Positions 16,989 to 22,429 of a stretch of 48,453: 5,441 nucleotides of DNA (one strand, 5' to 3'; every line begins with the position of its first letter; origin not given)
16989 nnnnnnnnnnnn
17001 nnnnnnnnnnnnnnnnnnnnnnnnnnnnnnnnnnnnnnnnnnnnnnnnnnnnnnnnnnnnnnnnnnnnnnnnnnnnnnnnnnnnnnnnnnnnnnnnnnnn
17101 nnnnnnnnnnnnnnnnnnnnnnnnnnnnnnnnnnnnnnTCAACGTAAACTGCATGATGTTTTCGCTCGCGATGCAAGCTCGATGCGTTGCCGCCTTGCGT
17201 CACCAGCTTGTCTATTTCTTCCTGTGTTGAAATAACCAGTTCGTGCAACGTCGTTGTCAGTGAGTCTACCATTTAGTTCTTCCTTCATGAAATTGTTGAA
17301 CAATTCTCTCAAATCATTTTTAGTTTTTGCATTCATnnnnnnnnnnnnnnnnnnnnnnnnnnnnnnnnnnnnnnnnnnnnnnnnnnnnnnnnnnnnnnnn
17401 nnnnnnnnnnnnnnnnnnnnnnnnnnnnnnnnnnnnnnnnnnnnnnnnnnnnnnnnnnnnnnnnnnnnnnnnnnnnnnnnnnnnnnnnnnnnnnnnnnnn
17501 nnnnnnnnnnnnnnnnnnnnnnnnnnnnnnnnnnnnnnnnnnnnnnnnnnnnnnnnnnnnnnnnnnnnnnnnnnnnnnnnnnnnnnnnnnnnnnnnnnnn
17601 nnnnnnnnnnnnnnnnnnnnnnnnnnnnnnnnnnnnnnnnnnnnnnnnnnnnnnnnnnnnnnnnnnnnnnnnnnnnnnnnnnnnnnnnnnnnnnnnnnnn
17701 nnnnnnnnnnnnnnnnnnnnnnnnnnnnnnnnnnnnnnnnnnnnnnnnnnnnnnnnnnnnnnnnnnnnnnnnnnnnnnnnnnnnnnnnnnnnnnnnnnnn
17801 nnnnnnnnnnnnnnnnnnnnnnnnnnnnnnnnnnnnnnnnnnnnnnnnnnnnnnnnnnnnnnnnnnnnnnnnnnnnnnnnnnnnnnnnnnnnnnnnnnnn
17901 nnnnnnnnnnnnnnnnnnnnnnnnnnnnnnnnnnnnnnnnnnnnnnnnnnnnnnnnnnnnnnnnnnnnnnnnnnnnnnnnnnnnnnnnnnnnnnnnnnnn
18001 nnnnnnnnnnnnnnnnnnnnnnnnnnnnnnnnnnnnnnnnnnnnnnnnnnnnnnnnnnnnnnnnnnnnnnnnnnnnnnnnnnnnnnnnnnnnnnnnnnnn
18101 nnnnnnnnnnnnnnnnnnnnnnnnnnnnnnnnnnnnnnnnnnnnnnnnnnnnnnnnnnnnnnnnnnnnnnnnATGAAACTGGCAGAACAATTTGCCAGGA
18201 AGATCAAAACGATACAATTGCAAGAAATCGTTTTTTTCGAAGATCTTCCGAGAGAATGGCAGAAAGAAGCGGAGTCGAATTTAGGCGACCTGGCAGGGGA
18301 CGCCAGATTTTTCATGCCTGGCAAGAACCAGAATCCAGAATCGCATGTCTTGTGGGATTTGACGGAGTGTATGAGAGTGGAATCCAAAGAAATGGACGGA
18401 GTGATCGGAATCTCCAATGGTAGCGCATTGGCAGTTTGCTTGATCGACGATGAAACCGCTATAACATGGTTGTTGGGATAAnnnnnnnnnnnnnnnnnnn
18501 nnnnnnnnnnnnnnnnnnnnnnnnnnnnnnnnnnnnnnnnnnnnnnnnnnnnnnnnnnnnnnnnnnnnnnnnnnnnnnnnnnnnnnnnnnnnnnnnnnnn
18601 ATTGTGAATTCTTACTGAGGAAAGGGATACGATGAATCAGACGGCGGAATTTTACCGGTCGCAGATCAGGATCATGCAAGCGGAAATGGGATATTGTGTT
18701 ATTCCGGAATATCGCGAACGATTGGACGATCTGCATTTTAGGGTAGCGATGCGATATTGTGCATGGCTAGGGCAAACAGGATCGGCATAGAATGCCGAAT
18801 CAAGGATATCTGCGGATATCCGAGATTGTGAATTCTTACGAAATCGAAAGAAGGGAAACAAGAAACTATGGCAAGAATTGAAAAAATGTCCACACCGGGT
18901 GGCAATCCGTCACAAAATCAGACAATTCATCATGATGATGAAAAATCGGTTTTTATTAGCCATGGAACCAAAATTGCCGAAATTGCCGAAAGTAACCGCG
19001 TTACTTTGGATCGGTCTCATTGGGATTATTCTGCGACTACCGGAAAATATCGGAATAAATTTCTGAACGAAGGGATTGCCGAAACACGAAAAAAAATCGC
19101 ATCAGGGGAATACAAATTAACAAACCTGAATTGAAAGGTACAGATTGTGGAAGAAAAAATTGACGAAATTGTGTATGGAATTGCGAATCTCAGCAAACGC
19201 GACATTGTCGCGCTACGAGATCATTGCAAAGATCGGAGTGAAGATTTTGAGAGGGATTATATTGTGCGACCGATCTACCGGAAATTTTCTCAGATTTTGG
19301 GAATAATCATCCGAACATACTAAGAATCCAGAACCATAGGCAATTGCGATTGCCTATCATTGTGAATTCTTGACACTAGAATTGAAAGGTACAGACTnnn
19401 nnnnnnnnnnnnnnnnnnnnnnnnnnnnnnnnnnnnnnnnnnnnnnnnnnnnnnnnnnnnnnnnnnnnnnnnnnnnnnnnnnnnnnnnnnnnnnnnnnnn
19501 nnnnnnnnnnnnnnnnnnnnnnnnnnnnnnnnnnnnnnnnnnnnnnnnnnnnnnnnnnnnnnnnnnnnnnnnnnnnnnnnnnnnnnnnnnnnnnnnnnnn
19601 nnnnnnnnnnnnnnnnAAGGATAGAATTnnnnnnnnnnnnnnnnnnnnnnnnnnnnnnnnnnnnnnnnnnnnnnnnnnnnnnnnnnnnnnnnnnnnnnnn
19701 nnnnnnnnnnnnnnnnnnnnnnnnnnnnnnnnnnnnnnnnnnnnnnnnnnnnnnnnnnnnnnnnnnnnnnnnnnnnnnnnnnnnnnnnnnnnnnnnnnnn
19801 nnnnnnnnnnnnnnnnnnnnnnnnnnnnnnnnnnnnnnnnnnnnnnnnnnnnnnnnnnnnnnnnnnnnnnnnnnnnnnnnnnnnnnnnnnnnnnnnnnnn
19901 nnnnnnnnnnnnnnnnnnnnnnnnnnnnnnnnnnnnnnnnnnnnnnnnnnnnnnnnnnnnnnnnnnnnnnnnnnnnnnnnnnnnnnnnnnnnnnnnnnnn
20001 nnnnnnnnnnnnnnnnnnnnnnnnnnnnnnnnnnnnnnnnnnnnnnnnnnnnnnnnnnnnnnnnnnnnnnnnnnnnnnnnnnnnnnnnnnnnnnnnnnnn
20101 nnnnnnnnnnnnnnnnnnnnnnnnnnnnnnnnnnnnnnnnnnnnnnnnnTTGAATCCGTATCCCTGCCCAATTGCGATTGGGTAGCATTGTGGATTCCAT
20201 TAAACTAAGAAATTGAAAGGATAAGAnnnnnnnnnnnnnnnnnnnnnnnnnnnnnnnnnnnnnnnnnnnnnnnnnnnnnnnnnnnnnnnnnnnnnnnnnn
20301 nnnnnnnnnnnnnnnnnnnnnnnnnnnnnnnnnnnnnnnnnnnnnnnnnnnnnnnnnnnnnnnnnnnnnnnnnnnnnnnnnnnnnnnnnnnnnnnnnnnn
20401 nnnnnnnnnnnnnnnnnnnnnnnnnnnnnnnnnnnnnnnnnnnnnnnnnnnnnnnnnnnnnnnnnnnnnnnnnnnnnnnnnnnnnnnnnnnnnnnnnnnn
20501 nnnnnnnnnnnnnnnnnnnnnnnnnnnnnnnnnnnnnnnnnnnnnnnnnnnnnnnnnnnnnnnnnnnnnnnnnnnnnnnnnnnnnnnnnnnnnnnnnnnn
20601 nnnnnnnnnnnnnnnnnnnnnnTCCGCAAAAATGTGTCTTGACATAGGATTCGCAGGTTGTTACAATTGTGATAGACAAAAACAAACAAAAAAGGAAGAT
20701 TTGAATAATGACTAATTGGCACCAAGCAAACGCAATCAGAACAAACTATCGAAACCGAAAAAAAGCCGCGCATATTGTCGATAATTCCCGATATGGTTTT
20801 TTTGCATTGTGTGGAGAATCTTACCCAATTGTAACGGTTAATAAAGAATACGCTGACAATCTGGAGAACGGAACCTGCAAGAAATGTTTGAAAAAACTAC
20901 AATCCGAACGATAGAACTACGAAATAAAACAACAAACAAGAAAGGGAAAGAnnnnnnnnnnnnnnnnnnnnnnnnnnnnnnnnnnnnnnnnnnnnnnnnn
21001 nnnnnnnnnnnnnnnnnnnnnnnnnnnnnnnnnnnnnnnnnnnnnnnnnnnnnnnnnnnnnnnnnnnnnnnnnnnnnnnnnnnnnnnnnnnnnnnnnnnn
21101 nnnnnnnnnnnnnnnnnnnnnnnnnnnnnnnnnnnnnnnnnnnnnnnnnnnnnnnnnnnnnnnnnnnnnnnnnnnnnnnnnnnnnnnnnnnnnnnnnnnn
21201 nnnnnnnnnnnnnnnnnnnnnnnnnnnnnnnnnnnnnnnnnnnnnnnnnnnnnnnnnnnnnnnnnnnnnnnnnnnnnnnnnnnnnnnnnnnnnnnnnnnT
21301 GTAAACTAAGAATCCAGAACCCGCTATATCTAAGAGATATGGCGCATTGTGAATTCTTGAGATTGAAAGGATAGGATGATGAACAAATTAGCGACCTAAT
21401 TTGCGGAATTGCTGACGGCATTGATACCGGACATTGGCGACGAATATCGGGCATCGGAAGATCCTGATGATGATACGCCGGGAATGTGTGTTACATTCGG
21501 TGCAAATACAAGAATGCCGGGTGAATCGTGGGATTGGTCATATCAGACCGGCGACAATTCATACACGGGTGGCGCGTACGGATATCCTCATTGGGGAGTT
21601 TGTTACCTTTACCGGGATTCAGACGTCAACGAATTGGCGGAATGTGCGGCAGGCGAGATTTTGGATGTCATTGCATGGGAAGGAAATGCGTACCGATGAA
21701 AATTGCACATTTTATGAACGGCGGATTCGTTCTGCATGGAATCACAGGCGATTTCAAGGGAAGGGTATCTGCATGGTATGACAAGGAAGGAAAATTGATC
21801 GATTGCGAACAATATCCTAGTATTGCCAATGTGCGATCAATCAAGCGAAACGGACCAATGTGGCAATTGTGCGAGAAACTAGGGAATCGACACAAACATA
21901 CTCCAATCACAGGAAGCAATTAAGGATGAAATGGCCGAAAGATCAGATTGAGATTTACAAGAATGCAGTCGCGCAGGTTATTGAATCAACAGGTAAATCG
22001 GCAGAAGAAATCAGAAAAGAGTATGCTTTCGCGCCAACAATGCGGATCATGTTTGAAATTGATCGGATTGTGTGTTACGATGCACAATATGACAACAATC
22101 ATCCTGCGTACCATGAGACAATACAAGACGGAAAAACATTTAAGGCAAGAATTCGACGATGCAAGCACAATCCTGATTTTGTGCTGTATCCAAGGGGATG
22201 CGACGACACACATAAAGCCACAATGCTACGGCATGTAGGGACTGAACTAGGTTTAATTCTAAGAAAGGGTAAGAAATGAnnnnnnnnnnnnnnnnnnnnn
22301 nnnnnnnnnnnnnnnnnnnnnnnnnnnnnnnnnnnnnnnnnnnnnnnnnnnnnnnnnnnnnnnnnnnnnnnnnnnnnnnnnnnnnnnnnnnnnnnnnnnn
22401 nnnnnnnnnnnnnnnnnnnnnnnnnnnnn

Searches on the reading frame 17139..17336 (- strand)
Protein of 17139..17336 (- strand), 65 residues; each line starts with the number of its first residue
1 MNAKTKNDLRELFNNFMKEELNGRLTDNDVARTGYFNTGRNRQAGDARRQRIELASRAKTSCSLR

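Call 9: search_protein_families(library=pfam, proteins=[window:17139-17336:-], max_evalue=0.01)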
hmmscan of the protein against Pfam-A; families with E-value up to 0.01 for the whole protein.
window:17139-17336:- (65 aa): 0 families

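Call 10: search_protein_families(library=phrogs, proteins=[window:17139-17336:-], max_evalue=0.01)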
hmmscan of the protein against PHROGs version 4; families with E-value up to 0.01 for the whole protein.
window:17139-17336:- (65 aa): 0 families

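Call 89: find_homologous_proteins(query=window:17139-17336:-, max_evalue=0.001)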
Query window:17139-17336:- (65 aa): 1 proteins with E <= 0.001 among 2 candidates.
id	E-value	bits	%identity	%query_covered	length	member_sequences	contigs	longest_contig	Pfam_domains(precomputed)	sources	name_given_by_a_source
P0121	2.1e-31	123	91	100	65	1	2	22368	-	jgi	jgi:hypothetical protein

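Call 91: find_encoding_contigs(protein=P0121, flank=5000, max_places=4)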
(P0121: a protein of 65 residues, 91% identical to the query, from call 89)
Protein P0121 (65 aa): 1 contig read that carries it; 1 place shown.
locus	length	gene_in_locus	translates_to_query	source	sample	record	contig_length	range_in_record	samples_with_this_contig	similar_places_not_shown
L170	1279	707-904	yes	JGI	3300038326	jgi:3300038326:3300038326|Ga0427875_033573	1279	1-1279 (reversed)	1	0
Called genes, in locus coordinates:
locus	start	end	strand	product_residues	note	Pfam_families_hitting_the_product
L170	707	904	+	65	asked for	-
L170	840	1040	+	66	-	-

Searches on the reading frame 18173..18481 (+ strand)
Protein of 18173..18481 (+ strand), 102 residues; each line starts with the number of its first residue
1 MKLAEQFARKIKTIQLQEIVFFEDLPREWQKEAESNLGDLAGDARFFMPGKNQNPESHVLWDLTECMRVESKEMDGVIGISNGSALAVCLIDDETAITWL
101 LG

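Call 9: search_protein_families(library=pfam, proteins=[window:18173-18481:+], max_evalue=0.01)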
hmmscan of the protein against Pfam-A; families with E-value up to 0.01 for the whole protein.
window:18173-18481:+ (102 aa): 0 families

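Call 10: search_protein_families(library=phrogs, proteins=[window:18173-18481:+], max_evalue=0.01)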
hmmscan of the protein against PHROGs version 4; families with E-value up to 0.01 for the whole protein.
window:18173-18481:+ (102 aa): 0 families

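Call 90: find_homologous_proteins(query=window:18173-18481:+, max_evalue=0.001)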
Query window:18173-18481:+ (102 aa): 1 proteins with E <= 0.001 among 2 candidates.
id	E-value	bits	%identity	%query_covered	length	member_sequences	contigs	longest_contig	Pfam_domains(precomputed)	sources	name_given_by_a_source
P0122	1.0e-61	223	100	100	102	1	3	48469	-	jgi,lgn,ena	jgi:hypothetical protein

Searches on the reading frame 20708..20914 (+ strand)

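Call 61: search_protein_families(library=pfam, proteins=[window:20708-20914:+], max_evalue=0.05)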
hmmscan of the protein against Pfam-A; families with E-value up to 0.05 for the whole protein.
window:20708-20914:+ (68 aa): 1 family
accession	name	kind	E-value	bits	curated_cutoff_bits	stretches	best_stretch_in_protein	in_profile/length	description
PF16827.10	zf-HC3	-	0.038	14.6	25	0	4-64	3-60/67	zinc-finger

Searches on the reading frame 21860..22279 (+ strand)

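Call 61: search_protein_families(library=pfam, proteins=[window:21860-22279:+], max_evalue=0.05)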
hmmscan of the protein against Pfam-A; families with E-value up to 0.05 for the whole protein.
window:21860-22279:+ (139 aa): 1 family
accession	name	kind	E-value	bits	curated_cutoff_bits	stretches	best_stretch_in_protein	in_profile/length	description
PF01724.21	DUF29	-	0.041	14.5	22.5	0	4-58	74-128/138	Domain of unknown function DUF29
